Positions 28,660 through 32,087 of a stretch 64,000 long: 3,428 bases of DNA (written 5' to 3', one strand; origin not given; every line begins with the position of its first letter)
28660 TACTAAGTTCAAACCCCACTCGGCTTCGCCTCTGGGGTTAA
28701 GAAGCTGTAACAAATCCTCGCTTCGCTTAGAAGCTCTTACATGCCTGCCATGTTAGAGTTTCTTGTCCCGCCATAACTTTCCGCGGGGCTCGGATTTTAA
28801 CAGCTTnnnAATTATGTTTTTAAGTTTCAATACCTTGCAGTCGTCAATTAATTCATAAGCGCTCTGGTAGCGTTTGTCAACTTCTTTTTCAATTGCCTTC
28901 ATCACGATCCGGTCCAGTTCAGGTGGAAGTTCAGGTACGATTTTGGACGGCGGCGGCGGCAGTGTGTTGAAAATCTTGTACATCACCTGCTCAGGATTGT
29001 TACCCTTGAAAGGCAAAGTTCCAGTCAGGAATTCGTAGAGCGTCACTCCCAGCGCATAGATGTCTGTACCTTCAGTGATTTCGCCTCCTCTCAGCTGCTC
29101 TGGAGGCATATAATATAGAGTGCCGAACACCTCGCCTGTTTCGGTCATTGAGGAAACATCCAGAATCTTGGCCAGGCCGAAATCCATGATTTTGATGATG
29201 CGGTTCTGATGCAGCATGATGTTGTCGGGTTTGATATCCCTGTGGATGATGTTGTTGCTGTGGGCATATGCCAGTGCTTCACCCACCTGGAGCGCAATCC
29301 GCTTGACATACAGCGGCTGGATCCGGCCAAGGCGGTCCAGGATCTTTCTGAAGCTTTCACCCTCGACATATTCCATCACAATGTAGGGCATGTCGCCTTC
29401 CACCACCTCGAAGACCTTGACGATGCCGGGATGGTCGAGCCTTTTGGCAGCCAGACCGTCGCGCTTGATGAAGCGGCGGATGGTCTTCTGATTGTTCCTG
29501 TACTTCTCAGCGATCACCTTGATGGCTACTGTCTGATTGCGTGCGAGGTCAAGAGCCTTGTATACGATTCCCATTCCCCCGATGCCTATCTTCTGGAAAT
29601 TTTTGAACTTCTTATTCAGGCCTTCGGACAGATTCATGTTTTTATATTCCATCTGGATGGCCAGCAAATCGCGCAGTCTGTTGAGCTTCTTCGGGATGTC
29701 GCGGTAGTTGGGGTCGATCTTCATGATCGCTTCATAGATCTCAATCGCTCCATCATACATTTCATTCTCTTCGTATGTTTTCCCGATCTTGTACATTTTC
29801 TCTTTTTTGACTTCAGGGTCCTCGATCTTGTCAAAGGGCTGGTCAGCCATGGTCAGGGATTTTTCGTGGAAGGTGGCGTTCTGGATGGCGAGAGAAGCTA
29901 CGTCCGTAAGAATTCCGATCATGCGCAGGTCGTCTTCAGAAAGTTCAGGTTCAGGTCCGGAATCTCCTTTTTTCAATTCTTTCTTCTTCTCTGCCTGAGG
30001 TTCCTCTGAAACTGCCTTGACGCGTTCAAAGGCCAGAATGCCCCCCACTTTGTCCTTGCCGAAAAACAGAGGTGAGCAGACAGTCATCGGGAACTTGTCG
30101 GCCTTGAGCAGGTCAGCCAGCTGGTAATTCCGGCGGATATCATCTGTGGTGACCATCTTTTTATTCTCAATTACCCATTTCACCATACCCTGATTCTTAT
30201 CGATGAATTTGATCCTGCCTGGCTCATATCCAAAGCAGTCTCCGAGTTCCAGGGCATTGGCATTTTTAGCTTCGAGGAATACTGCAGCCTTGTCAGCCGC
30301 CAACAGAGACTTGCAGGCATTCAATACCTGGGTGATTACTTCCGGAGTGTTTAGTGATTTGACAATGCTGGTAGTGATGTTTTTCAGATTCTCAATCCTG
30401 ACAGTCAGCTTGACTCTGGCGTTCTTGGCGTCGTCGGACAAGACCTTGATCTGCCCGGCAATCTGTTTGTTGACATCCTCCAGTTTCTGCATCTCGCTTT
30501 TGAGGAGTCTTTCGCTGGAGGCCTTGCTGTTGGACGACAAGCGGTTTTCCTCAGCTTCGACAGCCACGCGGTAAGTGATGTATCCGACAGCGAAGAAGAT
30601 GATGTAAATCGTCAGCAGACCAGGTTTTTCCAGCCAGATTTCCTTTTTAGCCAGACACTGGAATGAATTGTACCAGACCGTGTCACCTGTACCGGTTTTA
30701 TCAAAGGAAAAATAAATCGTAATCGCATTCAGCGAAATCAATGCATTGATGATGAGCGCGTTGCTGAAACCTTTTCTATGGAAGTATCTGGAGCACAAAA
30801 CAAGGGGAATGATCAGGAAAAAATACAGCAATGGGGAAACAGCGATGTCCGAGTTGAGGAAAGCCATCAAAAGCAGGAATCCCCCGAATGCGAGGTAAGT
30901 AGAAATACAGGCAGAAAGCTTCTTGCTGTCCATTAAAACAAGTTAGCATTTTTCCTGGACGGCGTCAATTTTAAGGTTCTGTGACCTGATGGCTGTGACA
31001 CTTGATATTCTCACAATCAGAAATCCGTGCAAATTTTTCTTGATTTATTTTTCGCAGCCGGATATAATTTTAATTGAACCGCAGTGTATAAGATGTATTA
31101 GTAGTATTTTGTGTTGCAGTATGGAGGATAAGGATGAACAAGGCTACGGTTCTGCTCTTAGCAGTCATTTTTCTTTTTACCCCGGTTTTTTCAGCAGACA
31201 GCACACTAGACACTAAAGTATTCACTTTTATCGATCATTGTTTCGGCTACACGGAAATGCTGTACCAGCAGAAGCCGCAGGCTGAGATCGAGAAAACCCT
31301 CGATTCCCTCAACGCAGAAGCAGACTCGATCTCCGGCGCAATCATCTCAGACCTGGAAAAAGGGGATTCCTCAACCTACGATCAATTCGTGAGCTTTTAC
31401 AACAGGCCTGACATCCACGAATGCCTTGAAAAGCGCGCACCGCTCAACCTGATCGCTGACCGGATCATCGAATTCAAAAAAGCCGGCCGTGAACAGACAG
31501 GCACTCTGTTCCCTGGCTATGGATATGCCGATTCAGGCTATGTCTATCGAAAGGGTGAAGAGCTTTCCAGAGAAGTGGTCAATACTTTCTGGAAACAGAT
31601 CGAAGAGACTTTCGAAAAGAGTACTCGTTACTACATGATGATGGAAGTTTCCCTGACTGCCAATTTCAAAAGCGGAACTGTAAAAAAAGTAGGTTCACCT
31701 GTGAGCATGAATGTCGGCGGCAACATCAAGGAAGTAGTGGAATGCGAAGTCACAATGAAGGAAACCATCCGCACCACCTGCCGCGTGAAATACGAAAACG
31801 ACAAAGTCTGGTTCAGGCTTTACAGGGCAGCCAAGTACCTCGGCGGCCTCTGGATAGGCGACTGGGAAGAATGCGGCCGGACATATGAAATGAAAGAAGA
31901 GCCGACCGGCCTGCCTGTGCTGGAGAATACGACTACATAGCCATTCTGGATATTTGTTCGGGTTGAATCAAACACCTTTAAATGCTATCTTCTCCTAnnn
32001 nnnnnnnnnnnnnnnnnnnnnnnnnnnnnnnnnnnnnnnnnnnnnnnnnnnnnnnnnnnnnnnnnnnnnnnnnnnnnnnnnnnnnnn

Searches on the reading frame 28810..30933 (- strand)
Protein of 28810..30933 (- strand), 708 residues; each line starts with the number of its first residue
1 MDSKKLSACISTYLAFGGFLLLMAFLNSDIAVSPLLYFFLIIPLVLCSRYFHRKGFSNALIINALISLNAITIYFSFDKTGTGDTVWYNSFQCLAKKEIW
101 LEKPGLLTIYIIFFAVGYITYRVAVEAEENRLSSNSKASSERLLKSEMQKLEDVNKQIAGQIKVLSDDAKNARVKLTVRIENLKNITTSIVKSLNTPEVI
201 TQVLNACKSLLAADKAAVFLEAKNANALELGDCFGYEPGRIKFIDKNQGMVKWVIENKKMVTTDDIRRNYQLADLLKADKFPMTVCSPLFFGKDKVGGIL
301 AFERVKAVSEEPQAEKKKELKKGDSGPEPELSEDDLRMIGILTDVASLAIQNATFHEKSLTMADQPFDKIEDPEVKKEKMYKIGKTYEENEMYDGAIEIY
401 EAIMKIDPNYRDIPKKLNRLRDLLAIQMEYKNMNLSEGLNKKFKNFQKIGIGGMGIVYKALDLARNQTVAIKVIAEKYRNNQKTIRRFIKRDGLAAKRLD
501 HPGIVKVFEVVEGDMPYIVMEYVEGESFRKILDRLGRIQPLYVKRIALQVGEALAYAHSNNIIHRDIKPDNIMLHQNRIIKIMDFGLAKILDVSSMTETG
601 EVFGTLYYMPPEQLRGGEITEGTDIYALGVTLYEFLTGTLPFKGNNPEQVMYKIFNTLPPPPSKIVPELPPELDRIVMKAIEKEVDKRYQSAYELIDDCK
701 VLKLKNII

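Call 11: search_protein_families(library=pfam, proteins=[window:28810-30933:-], max_evalue=0.01)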
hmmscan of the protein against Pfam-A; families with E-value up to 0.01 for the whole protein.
window:28810-30933:- (708 aa): 12 families
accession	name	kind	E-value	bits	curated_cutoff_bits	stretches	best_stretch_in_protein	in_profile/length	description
PF00069.31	Pkinase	-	9.3e-56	189.6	31.7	1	444-690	2-253/263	Protein kinase domain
PF07714.23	PK_Tyr_Ser-Thr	-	8.2e-39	133.9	23.1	1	447-689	5-249/258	Protein tyrosine and serine/threonine kinase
PF03109.22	ABC1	-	6.7e-07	29.1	22.9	1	516-593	143-219/244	ABC1 atypical kinase-like domain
PF14531.12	Kinase-like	-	2.5e-06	27.4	25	1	546-656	150-265/289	Kinase-like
PF01636.29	APH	-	2.6e-06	27.8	23.2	1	562-592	170-201/239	Phosphotransferase enzyme family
PF13185.12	GAF_2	-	0.00014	22.5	28.6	1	195-351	3-136/136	GAF domain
PF17667.7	Pkinase_fungal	-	0.0003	20.1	24.1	1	559-617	305-368/387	Fungal protein kinase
PF13181.12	TPR_8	-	0.00097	19.6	25.7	1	381-410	5-34/34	Tetratricopeptide repeat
PF01590.32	GAF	-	0.00098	20.1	22.4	1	198-312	4-110/133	GAF domain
PF07719.23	TPR_2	-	0.0037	17.7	27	0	380-410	4-34/34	Tetratricopeptide repeat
PF13174.12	TPR_6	-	0.0039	18.2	26.3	0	380-409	3-32/33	Tetratricopeptide repeat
PF00515.34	TPR_1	-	0.0067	16.6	27.8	0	381-410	5-34/34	Tetratricopeptide repeat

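Call 12: search_protein_families(library=ncbifam, proteins=[window:28810-30933:-], max_evalue=0.01)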
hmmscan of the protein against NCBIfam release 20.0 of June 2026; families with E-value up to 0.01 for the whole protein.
window:28810-30933:- (708 aa): 20 families
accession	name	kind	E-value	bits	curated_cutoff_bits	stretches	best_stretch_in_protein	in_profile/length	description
NF033483.0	PknB_PASTA_kin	equivalog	2.1e-95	320.9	450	1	439-701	5-267/563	Stk1 family PASTA domain-containing Ser/Thr kinase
NF052427.1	StpK7MSMEG_1200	equivalog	1.9e-52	178.6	900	1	446-699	12-265/601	serine/threonine protein kinase StpK7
NF009651.0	PRK13184.1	equivalog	2.1e-47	161.7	839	1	446-699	7-287/932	serine/threonine-protein kinase PknD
NF047741.1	antiphage_MADS6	equivalog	3.3e-46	158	460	2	545-698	303-456/612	methylation-associated defense system protein kinase MAD6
TIGR03903.1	TOMM_kin_cyc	equivalog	3.8e-41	141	705.75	1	466-707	3-252/1267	TOMM system kinase/cyclase fusion protein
NF053615.1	SerThrKinAfsKStmc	equivalog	2.3e-24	86.1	1300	1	443-673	15-243/809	protein serine/threonine kinase AfsK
NF038150.1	lanthi_synth_IV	equivalog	1.5e-19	69.8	650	1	440-646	188-400/851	class IV lanthionine synthetase LanL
NF033442.0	BREX_PglW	equivalog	2.1e-16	58.9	990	1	479-698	247-482/1391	BREX system serine/threonine kinase PglW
TIGR03724.2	arch_bud32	equivalog_domain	9.7e-12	44.8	125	1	511-591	63-134/193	KEOPS complex kinase/ATPase Bud32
NF011463.0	PRK14879.1-4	equivalog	1.5e-11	44.1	188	1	505-590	82-162/237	Kae1-associated kinase Bud32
NF038151.1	lanthi_synth_III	equivalog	1.2e-10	40.5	575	1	457-640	236-427/833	class III lanthionine synthetase LanKC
NF011460.0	PRK14879.1-1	equivalog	2.2e-10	40.1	199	1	509-589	79-158/232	Kae1-associated kinase Bud32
NF043056.1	T4SS_LegK1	equivalog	7.2e-10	38.1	550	1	508-631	145-279/516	Dot/Icm T4SS effector kinase LegK1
NF058632.1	SerThrKinPrkT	equivalog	1.3e-09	37.5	280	1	441-586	21-163/322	serine/threonine protein kinase PrkT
NF011464.0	PRK14879.1-7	equivalog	1.6e-09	37.9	246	1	471-590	41-151/221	Kae1-associated kinase Bud32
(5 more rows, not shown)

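Call 87: search_protein_families(library=padloc, proteins=[window:28810-30933:-], max_evalue=0.001)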
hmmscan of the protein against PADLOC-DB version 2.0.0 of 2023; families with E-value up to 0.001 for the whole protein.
window:28810-30933:- (708 aa): 36 families (the best 25 are shown)
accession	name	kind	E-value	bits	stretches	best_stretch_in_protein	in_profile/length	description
PDLC04060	PD-T4-6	-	2.2e-90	301.9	1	439-703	6-270/486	-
PDLC04042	PD-T4-6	-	5.3e-82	273.8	1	433-701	1-271/292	-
PDLC04047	PD-T4-6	-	1.5e-78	262.1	1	436-700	5-270/327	-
PDLC04061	PD-T4-6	-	1.8e-78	263.3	1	435-699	10-280/510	-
PDLC04053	PD-T4-6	-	3.9e-78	261.1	1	435-698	3-267/311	-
PDLC04138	mad6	-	9.2e-77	257.4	1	421-695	31-306/659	mads_6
PDLC04043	PD-T4-6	-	5.6e-75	251.1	1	446-699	20-274/452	-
PDLC04057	PD-T4-6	-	9e-75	250.3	1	437-696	4-264/443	-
PDLC04040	PD-T4-6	-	6.7e-71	237.6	1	449-699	2-262/547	-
PDLC04052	PD-T4-6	-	1.4e-69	233.7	1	447-698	15-272/496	-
PDLC04054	PD-T4-6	-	7.7e-69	230.7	1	446-698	15-269/347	-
PDLC04048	PD-T4-6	-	4e-66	221.8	1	439-699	8-269/354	-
PDLC04039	PD-T4-6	-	1.2e-65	220.3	1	447-696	20-269/458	-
PDLC04041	PD-T4-6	-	5.5e-65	218.3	1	445-697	32-288/443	-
PDLC04064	PD-T4-6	-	5.9e-54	181.4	1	447-695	26-273/369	-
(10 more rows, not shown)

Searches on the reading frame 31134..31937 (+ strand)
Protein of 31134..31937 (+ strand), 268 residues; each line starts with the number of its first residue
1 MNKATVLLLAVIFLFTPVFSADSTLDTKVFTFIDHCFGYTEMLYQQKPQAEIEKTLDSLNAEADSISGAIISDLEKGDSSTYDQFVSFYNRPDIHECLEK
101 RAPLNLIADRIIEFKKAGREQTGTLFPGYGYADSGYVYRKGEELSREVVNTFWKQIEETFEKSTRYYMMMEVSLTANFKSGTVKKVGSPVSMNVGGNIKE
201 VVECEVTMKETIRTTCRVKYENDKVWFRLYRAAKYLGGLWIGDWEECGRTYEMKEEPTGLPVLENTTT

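Call 11: search_protein_families(library=pfam, proteins=[window:31134-31937:+], max_evalue=0.01)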
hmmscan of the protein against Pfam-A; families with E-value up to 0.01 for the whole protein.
window:31134-31937:+ (268 aa): 0 families

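Call 12: search_protein_families(library=ncbifam, proteins=[window:31134-31937:+], max_evalue=0.01)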
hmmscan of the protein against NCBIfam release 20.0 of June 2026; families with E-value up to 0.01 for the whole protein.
window:31134-31937:+ (268 aa): 0 families

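Call 38: search_protein_families(library=pfam, proteins=[window:31134-31937:+], max_evalue=0.01)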
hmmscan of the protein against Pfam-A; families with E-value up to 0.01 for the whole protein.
window:31134-31937:+ (268 aa): 0 families

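Call 67: find_homologous_proteins(query=window:31134-31937:+, max_evalue=0.001)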
Query window:31134-31937:+ (268 aa): 3 proteins with E <= 0.001 among 736 candidates.
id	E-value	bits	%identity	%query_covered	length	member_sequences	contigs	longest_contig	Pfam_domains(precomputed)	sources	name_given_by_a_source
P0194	1.5e-178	609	100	100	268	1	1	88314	-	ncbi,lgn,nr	ncbi:MAG: hypothetical protein PHW04_07695 [Candidatus Wallbacteria bacterium]|nr:hypothetical prote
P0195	8.3e-87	309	53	53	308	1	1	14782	-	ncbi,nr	ncbi:MAG: hypothetical protein PHQ23_03310, partial [Candidatus Wallbacteria bacterium]|nr:hypotheti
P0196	3.9e-60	221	43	97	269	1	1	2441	-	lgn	-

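Call 68: find_encoding_contigs(protein=P0195, flank=8000, max_places=2)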
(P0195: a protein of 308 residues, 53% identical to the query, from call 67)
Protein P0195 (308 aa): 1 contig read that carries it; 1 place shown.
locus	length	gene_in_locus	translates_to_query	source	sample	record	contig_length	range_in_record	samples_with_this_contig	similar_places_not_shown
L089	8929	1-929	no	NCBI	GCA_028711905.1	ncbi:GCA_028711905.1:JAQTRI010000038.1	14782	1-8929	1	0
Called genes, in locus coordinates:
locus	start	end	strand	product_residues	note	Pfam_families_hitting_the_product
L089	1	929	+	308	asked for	?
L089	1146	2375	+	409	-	PF00270:DEAD, PF04851:ResIII, PF00271:Helicase_C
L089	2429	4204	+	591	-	PF02310:B12-binding, PF04055:Radical_SAM, PF13311:DUF4080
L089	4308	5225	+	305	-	PF04055:Radical_SAM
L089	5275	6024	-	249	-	PF04055:Radical_SAM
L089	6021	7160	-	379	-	PF13692:Glyco_trans_1_4 (weak)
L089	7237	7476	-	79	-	PF04024:PspC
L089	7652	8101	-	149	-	PF01451:LMWPc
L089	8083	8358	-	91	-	PF13545:HTH_Crp_2 (faint)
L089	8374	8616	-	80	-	PF10387:DUF2442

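Call 69: find_encoding_contigs(protein=P0196, flank=8000, max_places=2)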
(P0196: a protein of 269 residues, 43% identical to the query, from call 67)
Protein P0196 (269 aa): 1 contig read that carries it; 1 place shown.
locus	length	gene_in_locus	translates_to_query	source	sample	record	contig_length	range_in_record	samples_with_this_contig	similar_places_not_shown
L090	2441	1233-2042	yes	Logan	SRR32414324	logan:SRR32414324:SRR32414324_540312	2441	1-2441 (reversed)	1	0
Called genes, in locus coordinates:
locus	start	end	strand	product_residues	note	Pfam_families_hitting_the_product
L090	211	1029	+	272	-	-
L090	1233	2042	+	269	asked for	-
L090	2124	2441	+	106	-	?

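Call 87: search_protein_families(library=padloc, proteins=[window:31134-31937:+], max_evalue=0.001)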
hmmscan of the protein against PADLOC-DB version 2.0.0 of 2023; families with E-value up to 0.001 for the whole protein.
window:31134-31937:+ (268 aa): 0 families
